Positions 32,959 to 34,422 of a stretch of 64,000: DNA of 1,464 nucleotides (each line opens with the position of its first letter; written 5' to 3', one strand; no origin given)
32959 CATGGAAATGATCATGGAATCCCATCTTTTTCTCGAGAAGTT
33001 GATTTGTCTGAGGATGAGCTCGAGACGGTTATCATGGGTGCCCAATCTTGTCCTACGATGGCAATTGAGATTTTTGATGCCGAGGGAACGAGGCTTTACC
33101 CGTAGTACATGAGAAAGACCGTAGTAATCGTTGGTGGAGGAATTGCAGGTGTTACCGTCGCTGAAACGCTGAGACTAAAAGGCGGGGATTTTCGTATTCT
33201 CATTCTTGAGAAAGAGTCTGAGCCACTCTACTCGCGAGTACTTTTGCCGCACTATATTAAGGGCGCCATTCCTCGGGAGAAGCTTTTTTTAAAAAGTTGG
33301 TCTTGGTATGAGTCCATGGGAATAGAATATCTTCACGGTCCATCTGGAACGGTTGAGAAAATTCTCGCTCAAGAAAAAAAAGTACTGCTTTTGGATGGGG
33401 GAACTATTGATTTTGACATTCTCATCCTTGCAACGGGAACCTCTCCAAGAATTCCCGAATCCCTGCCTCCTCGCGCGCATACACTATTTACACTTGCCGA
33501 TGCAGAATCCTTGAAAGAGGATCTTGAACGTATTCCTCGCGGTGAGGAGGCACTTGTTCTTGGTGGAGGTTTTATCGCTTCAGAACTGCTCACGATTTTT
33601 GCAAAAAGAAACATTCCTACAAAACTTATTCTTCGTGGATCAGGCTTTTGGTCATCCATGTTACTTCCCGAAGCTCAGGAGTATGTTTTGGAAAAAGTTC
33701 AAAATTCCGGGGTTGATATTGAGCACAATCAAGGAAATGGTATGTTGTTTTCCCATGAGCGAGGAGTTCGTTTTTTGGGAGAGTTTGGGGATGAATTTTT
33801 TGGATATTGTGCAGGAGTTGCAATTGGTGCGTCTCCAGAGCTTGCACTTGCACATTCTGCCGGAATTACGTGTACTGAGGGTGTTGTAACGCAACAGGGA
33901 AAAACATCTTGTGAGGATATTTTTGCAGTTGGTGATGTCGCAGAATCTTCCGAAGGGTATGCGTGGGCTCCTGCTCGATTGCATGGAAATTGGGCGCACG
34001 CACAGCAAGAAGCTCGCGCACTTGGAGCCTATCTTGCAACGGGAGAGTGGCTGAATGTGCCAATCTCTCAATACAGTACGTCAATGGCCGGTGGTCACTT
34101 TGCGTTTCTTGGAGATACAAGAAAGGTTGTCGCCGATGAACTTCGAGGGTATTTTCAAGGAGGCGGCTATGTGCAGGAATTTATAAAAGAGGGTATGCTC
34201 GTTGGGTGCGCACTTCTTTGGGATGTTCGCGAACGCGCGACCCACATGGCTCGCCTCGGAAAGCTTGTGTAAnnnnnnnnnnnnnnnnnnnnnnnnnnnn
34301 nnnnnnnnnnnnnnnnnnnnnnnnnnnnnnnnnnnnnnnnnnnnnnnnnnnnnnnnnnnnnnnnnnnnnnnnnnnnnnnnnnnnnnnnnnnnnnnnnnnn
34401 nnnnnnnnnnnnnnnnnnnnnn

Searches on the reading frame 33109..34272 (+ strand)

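Call 29: search_protein_families(library=pfam, proteins=[window:33109-34272:+], max_evalue=0.001)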
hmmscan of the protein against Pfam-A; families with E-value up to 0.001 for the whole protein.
window:33109-34272:+ (387 aa): 5 families
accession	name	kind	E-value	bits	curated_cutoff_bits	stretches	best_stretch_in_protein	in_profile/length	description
PF07992.20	Pyr_redox_2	-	4.4e-38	131.8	26.1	1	4-301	2-290/291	Pyridine nucleotide-disulphide oxidoreductase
PF00070.33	Pyr_redox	-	2.2e-09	38.2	22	1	148-208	2-61/82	Pyridine nucleotide-disulphide oxidoreductase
PF13450.12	NAD_binding_8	-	1.4e-05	25.7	21.9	1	7-39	1-31/68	NAD(P)-binding Rossmann-like domain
PF13454.12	NAD_binding_9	-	0.00014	22.3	21.8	0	6-40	1-36/155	FAD-NAD(P)-binding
PF01266.30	DAO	-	0.00016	21.8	27.9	1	5-39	2-34/353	FAD dependent oxidoreductase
